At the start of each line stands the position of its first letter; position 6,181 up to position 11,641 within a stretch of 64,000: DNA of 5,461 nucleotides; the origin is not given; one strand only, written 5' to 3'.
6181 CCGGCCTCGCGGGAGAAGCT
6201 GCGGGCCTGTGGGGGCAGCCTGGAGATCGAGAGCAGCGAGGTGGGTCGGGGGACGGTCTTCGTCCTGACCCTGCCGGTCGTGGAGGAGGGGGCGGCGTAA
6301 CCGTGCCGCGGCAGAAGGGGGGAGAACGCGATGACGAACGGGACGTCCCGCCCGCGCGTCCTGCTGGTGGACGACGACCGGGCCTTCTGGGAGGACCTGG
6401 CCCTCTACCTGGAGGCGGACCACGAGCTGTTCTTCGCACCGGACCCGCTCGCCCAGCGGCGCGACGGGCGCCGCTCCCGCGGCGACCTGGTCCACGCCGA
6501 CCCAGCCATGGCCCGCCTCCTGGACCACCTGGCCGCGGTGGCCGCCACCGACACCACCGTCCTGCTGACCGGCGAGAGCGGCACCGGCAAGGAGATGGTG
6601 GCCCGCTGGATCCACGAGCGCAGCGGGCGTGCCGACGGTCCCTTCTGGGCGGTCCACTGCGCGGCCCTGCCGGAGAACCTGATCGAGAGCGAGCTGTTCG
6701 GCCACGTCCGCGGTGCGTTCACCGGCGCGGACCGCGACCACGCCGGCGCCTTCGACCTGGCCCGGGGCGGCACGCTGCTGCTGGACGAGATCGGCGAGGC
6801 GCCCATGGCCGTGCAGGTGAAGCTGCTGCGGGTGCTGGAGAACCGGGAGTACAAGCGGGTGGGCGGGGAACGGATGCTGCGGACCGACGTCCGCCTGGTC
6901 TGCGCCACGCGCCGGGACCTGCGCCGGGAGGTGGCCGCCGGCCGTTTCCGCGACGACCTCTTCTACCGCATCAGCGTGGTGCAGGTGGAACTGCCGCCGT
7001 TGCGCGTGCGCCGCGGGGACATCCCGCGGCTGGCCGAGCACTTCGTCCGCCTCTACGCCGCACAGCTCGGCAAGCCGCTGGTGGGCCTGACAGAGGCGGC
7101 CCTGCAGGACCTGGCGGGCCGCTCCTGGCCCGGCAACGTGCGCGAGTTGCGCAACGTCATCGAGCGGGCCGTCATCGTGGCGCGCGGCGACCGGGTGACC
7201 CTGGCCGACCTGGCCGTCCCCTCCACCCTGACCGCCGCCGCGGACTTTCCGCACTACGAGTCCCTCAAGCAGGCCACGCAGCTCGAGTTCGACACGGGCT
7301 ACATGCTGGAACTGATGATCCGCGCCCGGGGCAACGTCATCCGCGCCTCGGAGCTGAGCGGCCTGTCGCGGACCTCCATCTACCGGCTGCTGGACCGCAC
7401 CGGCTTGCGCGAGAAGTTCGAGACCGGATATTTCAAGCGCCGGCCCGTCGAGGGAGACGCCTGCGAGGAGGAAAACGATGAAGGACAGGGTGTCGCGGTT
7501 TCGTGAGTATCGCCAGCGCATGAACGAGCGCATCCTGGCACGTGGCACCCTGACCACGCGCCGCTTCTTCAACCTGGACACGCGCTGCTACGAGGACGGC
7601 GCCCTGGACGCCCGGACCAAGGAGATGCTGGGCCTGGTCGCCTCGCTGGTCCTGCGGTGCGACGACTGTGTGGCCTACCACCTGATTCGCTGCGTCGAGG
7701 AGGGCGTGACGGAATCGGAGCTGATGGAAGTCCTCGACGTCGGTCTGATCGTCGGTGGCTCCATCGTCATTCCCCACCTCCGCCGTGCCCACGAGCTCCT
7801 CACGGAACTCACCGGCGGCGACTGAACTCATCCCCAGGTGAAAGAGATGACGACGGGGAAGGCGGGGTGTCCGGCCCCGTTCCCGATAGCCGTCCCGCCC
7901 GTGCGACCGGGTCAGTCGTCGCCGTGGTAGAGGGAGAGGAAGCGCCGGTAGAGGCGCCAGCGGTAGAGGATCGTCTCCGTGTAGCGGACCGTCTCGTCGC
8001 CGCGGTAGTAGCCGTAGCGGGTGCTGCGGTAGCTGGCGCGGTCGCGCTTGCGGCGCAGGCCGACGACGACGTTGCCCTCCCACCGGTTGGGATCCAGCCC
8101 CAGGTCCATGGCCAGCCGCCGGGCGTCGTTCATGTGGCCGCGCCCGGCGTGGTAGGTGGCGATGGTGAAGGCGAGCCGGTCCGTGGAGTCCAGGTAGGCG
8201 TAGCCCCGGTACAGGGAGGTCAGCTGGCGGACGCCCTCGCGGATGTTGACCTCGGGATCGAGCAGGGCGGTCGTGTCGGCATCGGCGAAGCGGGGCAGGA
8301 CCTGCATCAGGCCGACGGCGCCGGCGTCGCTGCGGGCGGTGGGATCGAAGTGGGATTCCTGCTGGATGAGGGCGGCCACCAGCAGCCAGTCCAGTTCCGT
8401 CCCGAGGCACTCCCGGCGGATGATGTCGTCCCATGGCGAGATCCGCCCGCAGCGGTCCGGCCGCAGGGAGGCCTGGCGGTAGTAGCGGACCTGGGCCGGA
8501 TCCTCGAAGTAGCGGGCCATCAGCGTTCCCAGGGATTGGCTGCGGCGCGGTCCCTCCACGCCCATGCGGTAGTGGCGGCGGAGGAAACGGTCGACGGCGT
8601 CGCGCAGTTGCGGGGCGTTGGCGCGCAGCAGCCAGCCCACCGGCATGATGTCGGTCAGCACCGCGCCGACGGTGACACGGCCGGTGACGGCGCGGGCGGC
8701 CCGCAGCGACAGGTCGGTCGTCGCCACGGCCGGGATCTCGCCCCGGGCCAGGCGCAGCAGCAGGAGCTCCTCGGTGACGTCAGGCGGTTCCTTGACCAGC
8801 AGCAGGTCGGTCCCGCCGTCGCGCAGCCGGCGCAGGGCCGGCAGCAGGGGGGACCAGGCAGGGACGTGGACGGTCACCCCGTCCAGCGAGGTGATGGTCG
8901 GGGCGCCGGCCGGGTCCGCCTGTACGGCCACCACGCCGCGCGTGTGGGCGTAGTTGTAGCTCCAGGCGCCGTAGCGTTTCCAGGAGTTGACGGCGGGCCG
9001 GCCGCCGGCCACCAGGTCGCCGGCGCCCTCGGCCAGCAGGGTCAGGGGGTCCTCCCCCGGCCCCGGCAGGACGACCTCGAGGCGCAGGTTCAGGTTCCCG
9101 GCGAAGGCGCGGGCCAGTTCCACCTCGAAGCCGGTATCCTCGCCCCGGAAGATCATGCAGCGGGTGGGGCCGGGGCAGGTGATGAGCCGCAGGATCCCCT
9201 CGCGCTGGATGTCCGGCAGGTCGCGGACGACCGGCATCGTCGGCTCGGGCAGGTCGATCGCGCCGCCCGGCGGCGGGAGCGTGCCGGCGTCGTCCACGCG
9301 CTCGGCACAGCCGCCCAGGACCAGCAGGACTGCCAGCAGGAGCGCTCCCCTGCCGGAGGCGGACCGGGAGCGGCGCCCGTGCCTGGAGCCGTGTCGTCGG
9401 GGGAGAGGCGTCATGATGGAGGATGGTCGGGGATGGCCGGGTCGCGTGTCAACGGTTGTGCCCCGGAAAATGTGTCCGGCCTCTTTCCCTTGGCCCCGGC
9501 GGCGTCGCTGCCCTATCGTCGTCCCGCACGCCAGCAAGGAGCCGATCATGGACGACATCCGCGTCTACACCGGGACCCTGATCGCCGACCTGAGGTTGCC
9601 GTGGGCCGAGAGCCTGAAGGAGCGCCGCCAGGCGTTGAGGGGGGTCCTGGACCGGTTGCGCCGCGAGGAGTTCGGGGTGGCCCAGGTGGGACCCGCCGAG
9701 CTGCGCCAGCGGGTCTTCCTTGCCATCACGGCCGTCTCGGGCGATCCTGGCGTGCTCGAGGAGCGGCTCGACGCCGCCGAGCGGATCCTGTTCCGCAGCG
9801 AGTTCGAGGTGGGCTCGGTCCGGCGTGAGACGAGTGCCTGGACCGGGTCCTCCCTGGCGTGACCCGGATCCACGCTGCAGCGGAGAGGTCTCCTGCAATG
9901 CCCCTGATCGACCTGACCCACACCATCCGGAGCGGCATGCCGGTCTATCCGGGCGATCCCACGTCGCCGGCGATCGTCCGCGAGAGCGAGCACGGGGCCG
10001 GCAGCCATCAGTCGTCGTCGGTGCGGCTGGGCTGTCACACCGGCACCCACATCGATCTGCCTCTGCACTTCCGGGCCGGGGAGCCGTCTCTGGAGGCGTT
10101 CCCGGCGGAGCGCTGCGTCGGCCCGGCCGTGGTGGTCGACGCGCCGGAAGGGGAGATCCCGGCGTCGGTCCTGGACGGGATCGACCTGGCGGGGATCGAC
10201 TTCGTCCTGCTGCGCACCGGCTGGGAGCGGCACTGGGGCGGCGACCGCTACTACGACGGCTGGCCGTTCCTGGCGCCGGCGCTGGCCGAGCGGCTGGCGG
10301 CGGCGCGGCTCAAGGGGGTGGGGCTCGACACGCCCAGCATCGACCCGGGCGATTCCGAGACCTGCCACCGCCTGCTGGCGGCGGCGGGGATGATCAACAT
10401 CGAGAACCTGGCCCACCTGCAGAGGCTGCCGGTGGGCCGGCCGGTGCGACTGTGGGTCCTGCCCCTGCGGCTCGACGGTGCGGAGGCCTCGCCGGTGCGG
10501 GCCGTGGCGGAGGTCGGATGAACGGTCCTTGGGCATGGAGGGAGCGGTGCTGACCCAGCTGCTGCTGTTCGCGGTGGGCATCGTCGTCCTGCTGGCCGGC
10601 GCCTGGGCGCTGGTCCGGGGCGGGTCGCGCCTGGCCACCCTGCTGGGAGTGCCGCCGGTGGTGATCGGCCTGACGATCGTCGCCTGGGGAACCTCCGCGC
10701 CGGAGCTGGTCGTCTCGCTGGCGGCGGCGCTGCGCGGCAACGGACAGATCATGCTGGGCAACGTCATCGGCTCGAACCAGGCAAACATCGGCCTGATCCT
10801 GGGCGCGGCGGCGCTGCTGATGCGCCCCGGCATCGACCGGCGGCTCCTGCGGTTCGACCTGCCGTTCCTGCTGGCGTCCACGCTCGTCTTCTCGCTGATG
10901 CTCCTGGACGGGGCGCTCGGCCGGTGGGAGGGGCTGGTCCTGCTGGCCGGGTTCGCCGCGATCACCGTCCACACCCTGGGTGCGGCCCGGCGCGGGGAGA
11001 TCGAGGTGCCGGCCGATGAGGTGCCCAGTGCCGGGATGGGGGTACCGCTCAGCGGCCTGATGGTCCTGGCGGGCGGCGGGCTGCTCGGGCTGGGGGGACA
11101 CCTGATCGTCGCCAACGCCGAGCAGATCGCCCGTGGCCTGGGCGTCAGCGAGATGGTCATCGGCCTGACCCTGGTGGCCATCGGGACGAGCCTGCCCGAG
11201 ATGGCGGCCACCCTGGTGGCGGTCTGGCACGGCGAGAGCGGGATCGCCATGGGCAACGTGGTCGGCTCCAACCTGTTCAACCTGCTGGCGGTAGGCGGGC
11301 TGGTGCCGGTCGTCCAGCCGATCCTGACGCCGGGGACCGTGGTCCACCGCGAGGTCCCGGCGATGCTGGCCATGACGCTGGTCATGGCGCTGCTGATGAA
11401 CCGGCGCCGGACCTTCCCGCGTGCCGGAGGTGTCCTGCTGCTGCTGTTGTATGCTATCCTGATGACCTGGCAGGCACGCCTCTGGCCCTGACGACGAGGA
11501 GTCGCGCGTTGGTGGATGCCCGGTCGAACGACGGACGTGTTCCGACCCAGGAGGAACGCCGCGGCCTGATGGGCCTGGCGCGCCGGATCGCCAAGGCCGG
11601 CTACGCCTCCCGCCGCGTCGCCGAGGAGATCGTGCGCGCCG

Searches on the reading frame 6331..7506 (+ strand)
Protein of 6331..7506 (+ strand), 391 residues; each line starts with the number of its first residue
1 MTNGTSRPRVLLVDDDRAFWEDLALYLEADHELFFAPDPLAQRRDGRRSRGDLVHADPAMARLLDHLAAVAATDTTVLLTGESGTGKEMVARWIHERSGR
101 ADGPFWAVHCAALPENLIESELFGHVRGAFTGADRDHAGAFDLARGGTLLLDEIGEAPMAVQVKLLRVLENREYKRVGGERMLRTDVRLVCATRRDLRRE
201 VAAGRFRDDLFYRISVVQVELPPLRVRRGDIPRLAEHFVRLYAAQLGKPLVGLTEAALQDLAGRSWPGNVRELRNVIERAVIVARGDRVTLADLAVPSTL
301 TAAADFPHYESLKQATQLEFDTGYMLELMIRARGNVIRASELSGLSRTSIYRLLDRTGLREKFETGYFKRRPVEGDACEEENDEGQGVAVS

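Call 42: search_protein_families(library=pfam, proteins=[window:6331-7506:+], max_evalue=0.00001)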
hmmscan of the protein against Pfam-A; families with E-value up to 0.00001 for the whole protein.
window:6331-7506:+ (391 aa): 4 families
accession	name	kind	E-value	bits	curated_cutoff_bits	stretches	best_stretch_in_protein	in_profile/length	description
PF00158.32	Sigma54_activat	-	7.1e-67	224.7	20.2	1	54-219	2-167/168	Sigma-54 interaction domain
PF14532.12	Sigma54_activ_2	-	6.8e-23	81.9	25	1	58-224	5-138/138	Sigma-54 interaction domain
PF25601.1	AAA_lid_14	-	1.4e-22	79.7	27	1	225-295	1-71/87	AAA+ ATPase lid domain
PF07728.20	AAA_5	-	2.5e-09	37.7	22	1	77-182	2-104/139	AAA domain (dynein-related subfamily)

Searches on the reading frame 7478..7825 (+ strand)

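Call 42: search_protein_families(library=pfam, proteins=[window:7478-7825:+], max_evalue=0.00001)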
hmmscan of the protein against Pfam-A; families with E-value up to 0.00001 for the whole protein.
window:7478-7825:+ (115 aa): 1 family
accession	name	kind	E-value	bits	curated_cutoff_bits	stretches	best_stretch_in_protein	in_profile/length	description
PF02627.25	CMD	-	1.1e-16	61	23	1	27-104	4-81/84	Carboxymuconolactone decarboxylase family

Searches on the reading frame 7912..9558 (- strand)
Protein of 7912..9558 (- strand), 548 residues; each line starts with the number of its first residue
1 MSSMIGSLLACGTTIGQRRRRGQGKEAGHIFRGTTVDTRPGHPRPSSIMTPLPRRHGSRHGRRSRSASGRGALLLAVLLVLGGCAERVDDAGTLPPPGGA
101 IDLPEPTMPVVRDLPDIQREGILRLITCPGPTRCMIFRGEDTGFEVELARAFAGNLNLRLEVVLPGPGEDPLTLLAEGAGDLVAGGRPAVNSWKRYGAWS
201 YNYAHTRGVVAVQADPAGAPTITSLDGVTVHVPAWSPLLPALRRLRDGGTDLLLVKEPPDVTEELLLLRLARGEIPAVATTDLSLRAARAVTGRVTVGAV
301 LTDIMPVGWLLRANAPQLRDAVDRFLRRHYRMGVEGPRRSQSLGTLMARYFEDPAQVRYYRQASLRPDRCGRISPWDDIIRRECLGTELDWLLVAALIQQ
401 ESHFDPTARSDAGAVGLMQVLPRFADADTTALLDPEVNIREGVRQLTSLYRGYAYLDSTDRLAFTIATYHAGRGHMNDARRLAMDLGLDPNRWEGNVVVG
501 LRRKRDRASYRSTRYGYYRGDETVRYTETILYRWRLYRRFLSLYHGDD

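Call 42: search_protein_families(library=pfam, proteins=[window:7912-9558:-], max_evalue=0.00001)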
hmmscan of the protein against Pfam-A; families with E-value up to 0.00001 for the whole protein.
window:7912-9558:- (548 aa): 1 family
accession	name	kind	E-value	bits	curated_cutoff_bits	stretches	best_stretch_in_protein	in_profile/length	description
PF01464.25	SLT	-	2e-18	66.5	21.3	1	387-484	10-109/117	Transglycosylase SLT domain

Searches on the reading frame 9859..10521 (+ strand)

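Call 42: search_protein_families(library=pfam, proteins=[window:9859-10521:+], max_evalue=0.00001)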
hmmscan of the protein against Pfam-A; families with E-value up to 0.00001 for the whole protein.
window:9859-10521:+ (220 aa): 1 family
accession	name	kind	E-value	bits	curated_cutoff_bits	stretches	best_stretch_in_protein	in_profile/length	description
PF04199.19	Cyclase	-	3.5e-28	99.1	23.1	1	17-163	1-142/142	Putative cyclase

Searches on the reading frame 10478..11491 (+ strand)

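Call 42: search_protein_families(library=pfam, proteins=[window:10478-11491:+], max_evalue=0.00001)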
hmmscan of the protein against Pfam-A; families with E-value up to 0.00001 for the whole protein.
window:10478-11491:+ (337 aa): 1 family
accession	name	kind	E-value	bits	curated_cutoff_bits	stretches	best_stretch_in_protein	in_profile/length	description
PF01699.29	Na_Ca_ex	-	1.4e-60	204.1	24.9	2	28-166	3-149/151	Sodium/calcium exchanger protein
